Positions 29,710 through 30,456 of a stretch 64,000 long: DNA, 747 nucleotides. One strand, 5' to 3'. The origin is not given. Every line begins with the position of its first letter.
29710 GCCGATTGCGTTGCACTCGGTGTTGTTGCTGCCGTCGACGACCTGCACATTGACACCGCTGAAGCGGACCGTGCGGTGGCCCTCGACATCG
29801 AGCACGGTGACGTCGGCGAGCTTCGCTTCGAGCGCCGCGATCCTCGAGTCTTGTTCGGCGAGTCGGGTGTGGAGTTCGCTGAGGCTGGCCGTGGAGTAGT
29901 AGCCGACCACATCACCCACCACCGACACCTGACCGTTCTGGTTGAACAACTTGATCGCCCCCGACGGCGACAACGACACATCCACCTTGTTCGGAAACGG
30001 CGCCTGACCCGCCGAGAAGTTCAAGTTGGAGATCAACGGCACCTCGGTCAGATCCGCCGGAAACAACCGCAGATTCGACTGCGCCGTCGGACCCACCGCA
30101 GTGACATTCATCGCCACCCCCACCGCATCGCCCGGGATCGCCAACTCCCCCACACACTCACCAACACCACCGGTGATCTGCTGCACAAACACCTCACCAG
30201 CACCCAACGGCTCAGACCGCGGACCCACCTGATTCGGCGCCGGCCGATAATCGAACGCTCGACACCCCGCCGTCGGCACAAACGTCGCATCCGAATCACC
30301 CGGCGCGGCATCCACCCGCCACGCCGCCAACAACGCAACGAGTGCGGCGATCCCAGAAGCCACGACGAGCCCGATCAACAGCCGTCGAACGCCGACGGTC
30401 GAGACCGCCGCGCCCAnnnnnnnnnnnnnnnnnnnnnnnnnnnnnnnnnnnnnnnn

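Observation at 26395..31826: Cluster of modular secreted fibre-like proteins: shared N-domain, YadA-head/tail-fibre-like 15-residue repeats or collagen + phage tail-collar C-termini, with a 469-bp gene-conversion tract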

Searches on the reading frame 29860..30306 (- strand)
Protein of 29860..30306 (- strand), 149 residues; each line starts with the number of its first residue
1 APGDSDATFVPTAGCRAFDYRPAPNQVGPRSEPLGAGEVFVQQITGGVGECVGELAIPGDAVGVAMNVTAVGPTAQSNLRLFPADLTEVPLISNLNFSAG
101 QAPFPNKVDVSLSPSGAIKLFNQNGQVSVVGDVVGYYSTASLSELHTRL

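Call 10: find_homologous_proteins(query=window:29860-30306:-, max_evalue=0.001)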
Query seq(149 aa) (149 aa): 27 proteins with E <= 0.001 among 90 candidates.
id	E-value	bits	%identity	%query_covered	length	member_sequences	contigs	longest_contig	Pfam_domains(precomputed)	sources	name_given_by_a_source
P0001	4.2e-73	262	95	88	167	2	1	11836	-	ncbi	ncbi:MAG: hypothetical protein AAGA42_16560, partial [Actinomycetota bacterium]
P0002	2.3e-49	185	60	99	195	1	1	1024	-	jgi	jgi:hypothetical protein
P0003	7.6e-49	183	64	92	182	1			-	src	-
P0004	1.8e-47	179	79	74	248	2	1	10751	-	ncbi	ncbi:MAG: hypothetical protein AAGF73_17990 [Actinomycetota bacterium]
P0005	1.4e-44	169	61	91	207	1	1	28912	-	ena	-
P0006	2.7e-44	169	67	80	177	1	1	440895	-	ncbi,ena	-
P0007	6.8e-43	164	59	97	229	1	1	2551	PF01391.24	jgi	jgi:hypothetical protein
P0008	1.3e-41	160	59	100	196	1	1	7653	-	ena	-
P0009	2.8e-39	152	63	85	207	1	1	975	-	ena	-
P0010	6.5e-39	151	58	84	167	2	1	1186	-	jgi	jgi:hypothetical protein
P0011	2.2e-37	146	53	100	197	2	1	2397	-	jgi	-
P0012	5.5e-37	145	57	91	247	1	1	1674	-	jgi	-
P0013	3.6e-36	142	54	94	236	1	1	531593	-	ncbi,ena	-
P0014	2.6e-35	139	97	46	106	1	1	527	-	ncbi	ncbi:MAG: hypothetical protein AAFY28_22870, partial [Actinomycetota bacterium]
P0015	2.0e-33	133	61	71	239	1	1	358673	-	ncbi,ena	-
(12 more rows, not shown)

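Call 14: find_encoding_contigs(protein=P0001, flank=10000, max_places=4)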
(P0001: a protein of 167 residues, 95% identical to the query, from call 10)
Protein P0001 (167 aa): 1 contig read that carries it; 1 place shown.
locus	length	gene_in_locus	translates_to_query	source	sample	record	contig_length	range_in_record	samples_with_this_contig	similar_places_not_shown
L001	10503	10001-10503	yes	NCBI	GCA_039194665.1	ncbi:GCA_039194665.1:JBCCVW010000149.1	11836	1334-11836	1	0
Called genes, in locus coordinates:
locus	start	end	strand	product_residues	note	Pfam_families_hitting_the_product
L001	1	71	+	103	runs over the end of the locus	PF01455:HupF_HypC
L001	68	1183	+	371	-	PF01924:HypD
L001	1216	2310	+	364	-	PF00586:AIRS, PF02769:AIRS_C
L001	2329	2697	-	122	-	PF03992:ABM (weak)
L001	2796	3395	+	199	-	PF00440:TetR_N, PF16925:TetR_C_13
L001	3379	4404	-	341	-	PF08240:ADH_N, PF00107:ADH_zinc_N (faint)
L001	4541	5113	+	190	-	PF00440:TetR_N (faint), PF21993:TetR_C_13_2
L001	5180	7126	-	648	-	PF01734:Patatin (faint)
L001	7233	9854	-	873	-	PF13191:AAA_16, PF13401:AAA_22, PF08281:Sigma70_r4_2 (faint), PF00196:GerE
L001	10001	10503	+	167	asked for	?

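Call 25: predict_structure(alignment_id=A2)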
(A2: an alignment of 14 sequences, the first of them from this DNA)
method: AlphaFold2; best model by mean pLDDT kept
length: 145 residues; sequences in the alignment: 14
mean_pLDDT: 91.2   pTM: 0.84
mean pLDDT of the five models: 91.2, 90.7, 89.7, 89.6, 88.8
residues with pLDDT >= 90: 123; 70-90: 11; 50-70: 6; < 50: 5
segments of 3 or more residues with pLDDT < 50: none
pLDDT, mean of each block of 10 residues (from residue 1): 68 96 93 96 97 95 96 95 96 89 94 97 96 91 48
secondary structure, 60 per line:
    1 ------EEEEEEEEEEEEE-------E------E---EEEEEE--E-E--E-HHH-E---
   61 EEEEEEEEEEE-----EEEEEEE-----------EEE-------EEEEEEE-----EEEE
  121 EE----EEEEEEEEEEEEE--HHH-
elements in order: E7-19 E38-43 E61-71 E77-83 E95-97 E105-111 E117-122 E127-139

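Call 28: search_protein_representatives(alignment_id=A2)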
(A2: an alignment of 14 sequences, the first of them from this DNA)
Query: 14 sequences, 140 profile positions. Proteins with E-value up to 0.001 (for the whole library): 33086; up to 1e-10: 22651; up to 1e-30: 9317. The best 150 are listed.
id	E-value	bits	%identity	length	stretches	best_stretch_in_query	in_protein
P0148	1.1e-125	430.6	-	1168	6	7-133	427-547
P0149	9.1e-116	398.4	-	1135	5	5-135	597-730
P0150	1.6e-113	391.2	-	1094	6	7-133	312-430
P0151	2.0e-106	368.1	-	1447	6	2-135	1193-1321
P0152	4.7e-97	337.8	-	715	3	6-134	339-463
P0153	1.5e-96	336.1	-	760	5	7-134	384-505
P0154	3.6e-96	334.9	-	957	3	5-135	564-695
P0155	1.3e-95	333.1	-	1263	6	8-135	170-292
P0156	2.3e-93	325.8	-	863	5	7-134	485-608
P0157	4.4e-88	308.7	-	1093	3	4-136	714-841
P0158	1.3e-87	307.2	-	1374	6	7-137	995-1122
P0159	1.8e-87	306.8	-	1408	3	8-135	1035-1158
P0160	2.3e-87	306.4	-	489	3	12-133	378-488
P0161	2.9e-87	306.0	-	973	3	8-136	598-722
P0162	3.0e-87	306.0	-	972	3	8-135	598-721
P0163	4.0e-87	305.6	-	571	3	13-135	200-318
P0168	2.8e-86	302.8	-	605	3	7-135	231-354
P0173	1.4e-85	300.6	-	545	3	8-135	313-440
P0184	1.9e-83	293.7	-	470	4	7-133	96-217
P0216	1.9e-80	284.0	-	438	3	4-135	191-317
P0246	3.6e-78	276.6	-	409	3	4-132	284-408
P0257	1.6e-77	274.5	-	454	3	6-133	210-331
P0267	7.2e-77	272.4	-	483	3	9-136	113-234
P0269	1.6e-76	271.2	-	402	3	9-135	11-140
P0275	2.0e-76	270.9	-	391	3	6-135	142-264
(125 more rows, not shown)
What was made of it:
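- On Unnamed '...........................' beta-sandwich superfamily (N-domain): The N-domain profile finds 33,086 cluster representatives, 9,317 of them at E<=1e-30 (call 28).
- Closest known: SLH- and CWB2-anchored surface proteins of monoderm bacteria. Same: From established knowledge: SLH and CWB2 work as three-copy pseudo-trimers, which parallels the 3-copy habit of the N-domain superfamily (call 28).
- In the wider superfamily the domain sits on secreted enzymes, often at the extreme C-terminus and so far from any membrane anchor (call 28).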

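Call 29: search_protein_families(library=pfam, proteins=[P0152, P0160, P0163, P0168, P0173, P0184, P0216, P0246, P0269, P0275], max_evalue=0.001)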
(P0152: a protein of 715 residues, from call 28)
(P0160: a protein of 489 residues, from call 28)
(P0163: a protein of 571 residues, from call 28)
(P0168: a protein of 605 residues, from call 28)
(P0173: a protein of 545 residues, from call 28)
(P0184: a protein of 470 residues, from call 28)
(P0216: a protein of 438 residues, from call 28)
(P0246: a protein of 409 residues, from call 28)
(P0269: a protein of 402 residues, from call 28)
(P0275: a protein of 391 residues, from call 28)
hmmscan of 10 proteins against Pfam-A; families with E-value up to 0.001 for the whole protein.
P0152 (715 aa): 2 families
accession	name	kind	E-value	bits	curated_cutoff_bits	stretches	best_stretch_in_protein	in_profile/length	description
PF01183.26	Glyco_hydro_25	-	1e-42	146.9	27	1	52-230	1-180/180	Glycosyl hydrolases family 25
PF05345.18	He_PIG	-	3.1e-10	40.8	24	1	254-337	4-96/96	Putative Ig domain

P0160 (489 aa): 2 families
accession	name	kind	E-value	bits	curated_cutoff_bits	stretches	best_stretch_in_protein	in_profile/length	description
PF18911.6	PKD_4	-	8.6e-16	58.2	27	1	27-96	6-76/85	PKD domain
PF00801.26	PKD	-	5.8e-12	45.9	23.5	1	30-96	7-73/80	PKD domain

P0163 (571 aa): 3 families
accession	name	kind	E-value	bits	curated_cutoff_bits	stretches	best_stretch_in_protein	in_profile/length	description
PF00041.27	fn3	-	2.3e-27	95.5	25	2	100-184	1-81/84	Fibronectin type III domain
PF25059.1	FN3_DSCAM-DSCAML_C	-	0.00011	23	39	0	115-181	7-74/89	DSCAM/DSCAML C-terminal Fn3-like domain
PF16656.11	Pur_ac_phosph_N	-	0.00037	21.5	30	0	108-174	9-83/93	Purple acid Phosphatase, N-terminal domain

P0168 (605 aa): 0 families

P0173 (545 aa): 1 family
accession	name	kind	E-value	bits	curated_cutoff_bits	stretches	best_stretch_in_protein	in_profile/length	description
PF12587.13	DUF3761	-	0.0003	21.6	29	1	512-537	52-77/82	Protein of unknown function (DUF3761)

P0184 (470 aa): 2 families
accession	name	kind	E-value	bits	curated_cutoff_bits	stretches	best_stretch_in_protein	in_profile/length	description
PF00041.27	fn3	-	7.9e-07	29.6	25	1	29-91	28-82/84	Fibronectin type III domain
PF25059.1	FN3_DSCAM-DSCAML_C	-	8.9e-05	23.2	39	1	25-87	15-74/89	DSCAM/DSCAML C-terminal Fn3-like domain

P0216 (438 aa): 0 families

P0246 (409 aa): 0 families

P0269 (402 aa): 0 families

P0275 (391 aa): 1 family
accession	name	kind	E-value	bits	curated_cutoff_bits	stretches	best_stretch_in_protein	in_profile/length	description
PF24063.1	DUF7363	-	5.2e-06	27.5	28.3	0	145-213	16-85/107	Domain of unknown function (DUF7363)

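Call 30: fold_search(model_id=the predicted structure, library=pdb)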
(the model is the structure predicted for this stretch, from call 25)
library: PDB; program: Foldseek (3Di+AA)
matches with E <= 10: 1777; with E <= 0.001: 2
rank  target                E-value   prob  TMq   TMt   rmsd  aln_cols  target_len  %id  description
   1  8ond_A                3.6e-04  1.00  0.53  0.25   5.4       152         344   10  Structure of the C-terminal domains of the Bdellovibrio bacteriovorus Bd2133 fibre (released 2023-10-25)
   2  8ond_B                8.0e-04  1.00  0.53  0.24   5.0       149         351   10  Structure of the C-terminal domains of the Bdellovibrio bacteriovorus Bd2133 fibre (released 2023-10-25)
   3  7dou_4                1.2e-03  1.00  0.44  0.49   5.7       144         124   12  Trimeric cement protein structure of Helicobacter pylori bacteriophage KHP40 (released 2021-10-27)
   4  8ok3                  1.3e-03  1.00  0.51  0.59   5.5       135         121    9  Structure of the C-terminal domain of the Bdellovibrio bacteriovorus Bd2133 fibre (released 2023-10-25)
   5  4qaw_C                2.1e-03  0.98  0.37  0.14   8.6       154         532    9  Structure of modular Xyn30D from Paenibacillus barcinonensis (released 2014-10-08)
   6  4qaw_D                2.2e-03  0.99  0.39  0.14   8.5       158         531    9  Structure of modular Xyn30D from Paenibacillus barcinonensis (released 2014-10-08)
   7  4qaw_H                3.9e-03  0.99  0.42  0.15   8.0       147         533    9  Structure of modular Xyn30D from Paenibacillus barcinonensis (released 2014-10-08)
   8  4qaw_B                4.1e-03  0.98  0.39  0.15   8.4       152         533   10  Structure of modular Xyn30D from Paenibacillus barcinonensis (released 2014-10-08)
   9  4y6t_C                6.3e-03  0.99  0.43  0.43   6.6       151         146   10  Structure of Tobacco streak virus coat protein dimer at 2.4 Angstroms resolution (released 2016-01-20)
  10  4y6t_A                7.4e-03  0.99  0.43  0.43   6.6       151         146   10  Structure of Tobacco streak virus coat protein dimer at 2.4 Angstroms resolution (released 2016-01-20)
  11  1uy1                  7.8e-03  0.95  0.35  0.37  11.2       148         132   17  Binding sub-site dissection of a family 6 carbohydrate-binding module by X-ray crystallography and isothermal titration  (released 2004-06-18)
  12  4qaw_E                8.7e-03  0.97  0.41  0.15   8.1       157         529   13  Structure of modular Xyn30D from Paenibacillus barcinonensis (released 2014-10-08)
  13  4qaw_A                8.7e-03  0.97  0.41  0.15   8.8       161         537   10  Structure of modular Xyn30D from Paenibacillus barcinonensis (released 2014-10-08)
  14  4d0q                  9.7e-03  0.97  0.38  0.35  10.9       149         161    9  Hyaluronan Binding Module of the Streptococcal Pneumoniae Hyaluronate Lyase (released 2014-08-06)
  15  3wnp_A                1.0e-02  0.98  0.41  0.11   9.2       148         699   11  D308A, F268V, D469Y, A513V, and Y515S quintuple mutant of Bacillus circulans T-3040 cycloisomaltooligosaccharide gluca (released 2014-02-05)
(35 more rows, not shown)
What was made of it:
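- Closest known: Bdellovibrio bacteriovorus MAT. Same: The Bd2133 trimeric beta-sandwich tip is the best, though weak, PDB fold match to the N-domain here (call 30).
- The best fold matches, though weak, are trimeric jelly-roll knobs: Bd2133 tip, phage cement protein, BclA (call 30). The N-domain fold resembles CBM6, CBM35 and lectin jelly rolls (call 30).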

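Call 35: find_related_loci(query=A2, collection=genome_contigs, flank=10000)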
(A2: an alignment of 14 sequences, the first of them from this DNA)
Query A2 (145 aa) in genome_contigs; peptide patterns used: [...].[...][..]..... (x = any residue, [..] = any of these).
125 stretches matched a pattern; 112 encode a relative of the query (tblastn E <= 1e-3); the best 80 are kept; 79 distinct loci.
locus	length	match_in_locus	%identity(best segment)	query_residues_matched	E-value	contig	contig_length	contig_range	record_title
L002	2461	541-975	81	1-145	9e-81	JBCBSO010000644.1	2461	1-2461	MAG: Actinomycetota bacterium isolate J06638_25 NODE_644_length_2461_cov_4.244128, whole genome shotgun sequence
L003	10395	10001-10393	95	1-131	1e-78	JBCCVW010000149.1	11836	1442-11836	MAG: Actinomycetota bacterium isolate P01_E01_bin.47 k141_693792_length_11836_cov_50.0241, whole genome shotgun sequence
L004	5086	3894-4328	81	1-145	5e-78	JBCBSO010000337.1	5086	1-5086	MAG: Actinomycetota bacterium isolate J06638_25 NODE_337_length_5086_cov_5.029148, whole genome shotgun sequence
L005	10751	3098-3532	81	1-145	2e-77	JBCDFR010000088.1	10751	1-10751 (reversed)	MAG: Actinomycetota bacterium isolate P01_H01_bin.113 k141_1178261_length_10751_cov_19.4972, whole genome shotgun sequen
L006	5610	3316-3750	80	1-145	4e-77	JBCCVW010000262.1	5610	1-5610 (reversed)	MAG: Actinomycetota bacterium isolate P01_E01_bin.47 k141_666877_length_5610_cov_10.0000, whole genome shotgun sequence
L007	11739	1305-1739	80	1-145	6e-77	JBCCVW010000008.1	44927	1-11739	MAG: Actinomycetota bacterium isolate P01_E01_bin.47 k141_95589_length_44927_cov_90.8857, whole genome shotgun sequence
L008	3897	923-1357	77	1-145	2e-76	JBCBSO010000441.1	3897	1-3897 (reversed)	MAG: Actinomycetota bacterium isolate J06638_25 NODE_441_length_3897_cov_5.273037, whole genome shotgun sequence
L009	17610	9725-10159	79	1-145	3e-75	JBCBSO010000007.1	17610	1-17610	MAG: Actinomycetota bacterium isolate J06638_25 NODE_7_length_17610_cov_4.848400, whole genome shotgun sequence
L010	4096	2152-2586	77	1-145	3e-75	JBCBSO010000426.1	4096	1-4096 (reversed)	MAG: Actinomycetota bacterium isolate J06638_25 NODE_426_length_4096_cov_4.680020, whole genome shotgun sequence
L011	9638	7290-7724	75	1-145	1e-74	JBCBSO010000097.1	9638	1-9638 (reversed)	MAG: Actinomycetota bacterium isolate J06638_25 NODE_97_length_9638_cov_4.862880, whole genome shotgun sequence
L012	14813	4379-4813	77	1-145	1e-74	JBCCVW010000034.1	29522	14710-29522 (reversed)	MAG: Actinomycetota bacterium isolate P01_E01_bin.47 k141_223748_length_29522_cov_63.4596, whole genome shotgun sequence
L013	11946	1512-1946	77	1-145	2e-73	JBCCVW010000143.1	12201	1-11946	MAG: Actinomycetota bacterium isolate P01_E01_bin.47 k141_1475916_length_12201_cov_32.0000, whole genome shotgun sequenc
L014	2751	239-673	76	1-145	8e-74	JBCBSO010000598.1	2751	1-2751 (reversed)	MAG: Actinomycetota bacterium isolate J06638_25 NODE_598_length_2751_cov_4.731488, whole genome shotgun sequence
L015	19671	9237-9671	77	1-145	5e-73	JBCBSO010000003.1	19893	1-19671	MAG: Actinomycetota bacterium isolate J06638_25 NODE_3_length_19893_cov_4.728452, whole genome shotgun sequence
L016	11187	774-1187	78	8-145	2e-71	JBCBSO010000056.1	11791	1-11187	MAG: Actinomycetota bacterium isolate J06638_25 NODE_56_length_11791_cov_5.160406, whole genome shotgun sequence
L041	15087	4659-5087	58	2-145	3e-50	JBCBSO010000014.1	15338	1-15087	MAG: Actinomycetota bacterium isolate J06638_25 NODE_14_length_15338_cov_5.429330, whole genome shotgun sequence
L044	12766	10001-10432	61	1-145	2e-49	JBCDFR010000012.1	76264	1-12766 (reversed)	MAG: Actinomycetota bacterium isolate P01_H01_bin.113 k141_832801_length_76264_cov_31.7103, whole genome shotgun sequenc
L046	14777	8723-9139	58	2-145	1e-48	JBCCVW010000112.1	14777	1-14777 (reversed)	MAG: Actinomycetota bacterium isolate P01_E01_bin.47 k141_752532_length_14777_cov_24.8229, whole genome shotgun sequence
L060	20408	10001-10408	53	5-145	1e-42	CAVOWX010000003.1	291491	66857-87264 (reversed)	MAG: uncultured Acidimicrobiaceae bacterium isolate MFD09964.bin.2.209 genome assembly, contig: contig_1121, whole genom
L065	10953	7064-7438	52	9-138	9e-40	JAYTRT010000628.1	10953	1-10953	MAG: Actinomycetota bacterium isolate GFS_4827 GFS_4827_627, whole genome shotgun sequence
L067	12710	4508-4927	52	3-145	1e-38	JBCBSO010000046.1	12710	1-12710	MAG: Actinomycetota bacterium isolate J06638_25 NODE_46_length_12710_cov_5.585213, whole genome shotgun sequence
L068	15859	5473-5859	53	9-138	2e-38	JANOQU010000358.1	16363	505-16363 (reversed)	MAG: Actinomycetes bacterium isolate VAR_4_metabat_259 VAR_4_k141_1425333, whole genome shotgun sequence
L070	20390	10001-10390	53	7-141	5e-38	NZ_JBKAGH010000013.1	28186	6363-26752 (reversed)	MAG: Ilumatobacter sp. isolate Ske_MAG21 Ske_MAG21_0013, whole genome shotgun sequence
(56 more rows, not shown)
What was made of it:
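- On Trimeric autotransporter adhesin (type Vc secretion): All close relatives are in Actinomycetota (Acidimicrobiia/Ilumatobacteraceae) MAGs (call 35).
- Some relatives come from cold-environment MAGs (call 35).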

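Call 43: search_protein_families(library=pfam, alignment_id=A3, max_evalue=0.0001)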
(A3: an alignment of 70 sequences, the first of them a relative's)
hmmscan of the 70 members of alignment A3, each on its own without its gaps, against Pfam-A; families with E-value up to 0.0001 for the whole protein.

A. member 1, P0152 (715 aa): 2 families
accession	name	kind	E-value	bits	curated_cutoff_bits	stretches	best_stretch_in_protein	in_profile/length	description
PF01183.26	Glyco_hydro_25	-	1e-42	146.9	27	1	52-230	1-180/180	Glycosyl hydrolases family 25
PF05345.18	He_PIG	-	3.1e-10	40.8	24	1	254-337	4-96/96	Putative Ig domain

B. families by the number of members that match (of 70 scanned): 41 families (the first 25 are shown)
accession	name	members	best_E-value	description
PF00041.27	fn3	12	2.3e-27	Fibronectin type III domain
PF18911.6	PKD_4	4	4.3e-16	PKD domain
PF07676.18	PD40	3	1.8e-20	WD40-like Beta Propeller Repeat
PF00801.26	PKD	3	5.8e-12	PKD domain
PF25390.1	WD40_RLD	2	3.9e-60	RCC1-like domain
PF13540.12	RCC1_2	2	2.1e-46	Regulator of chromosome condensation (RCC1) repeat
PF01551.29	Peptidase_M23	2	8.8e-27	Peptidase family M23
PF05345.18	He_PIG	2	5.7e-11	Putative Ig domain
PF05257.22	CHAP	2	3e-08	CHAP domain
PF13620.12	CarboxypepD_reg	2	4.2e-08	Carboxypeptidase regulatory-like domain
PF16656.11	Pur_ac_phosph_N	2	8.3e-06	Purple acid Phosphatase, N-terminal domain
PF00415.24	RCC1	1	1.6e-48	Regulator of chromosome condensation (RCC1) repeat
PF01183.26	Glyco_hydro_25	1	1e-42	Glycosyl hydrolases family 25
PF13517.12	FG-GAP_3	1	2.7e-36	FG-GAP-like repeat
PF00082.27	Peptidase_S8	1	2.8e-36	Subtilase family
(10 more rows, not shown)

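Call 50: search_protein_families(library=ncbifam, proteins=[P0269, P0152], max_evalue=0.01)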
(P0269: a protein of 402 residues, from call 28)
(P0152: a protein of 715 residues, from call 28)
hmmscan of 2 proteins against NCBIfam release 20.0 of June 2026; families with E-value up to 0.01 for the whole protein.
P0269 (402 aa): 1 family
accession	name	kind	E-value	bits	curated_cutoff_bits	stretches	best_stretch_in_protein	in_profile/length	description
NF041485.2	spor_mat_CgeC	equivalog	0.0097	16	110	0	226-262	53-88/101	spore maturation protein CgeC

P0152 (715 aa): 2 families
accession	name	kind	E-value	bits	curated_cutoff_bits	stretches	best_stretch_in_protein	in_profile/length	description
TIGR04183.1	Por_Secre_tail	domain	0.0028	17.6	23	0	557-578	11-32/72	T9SS type A sorting domain-containing protein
NF041396.1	TranRegLrp_Halo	equivalog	0.0065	16.3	190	0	438-460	88-108/149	HTH-type transcriptional regulator Lrp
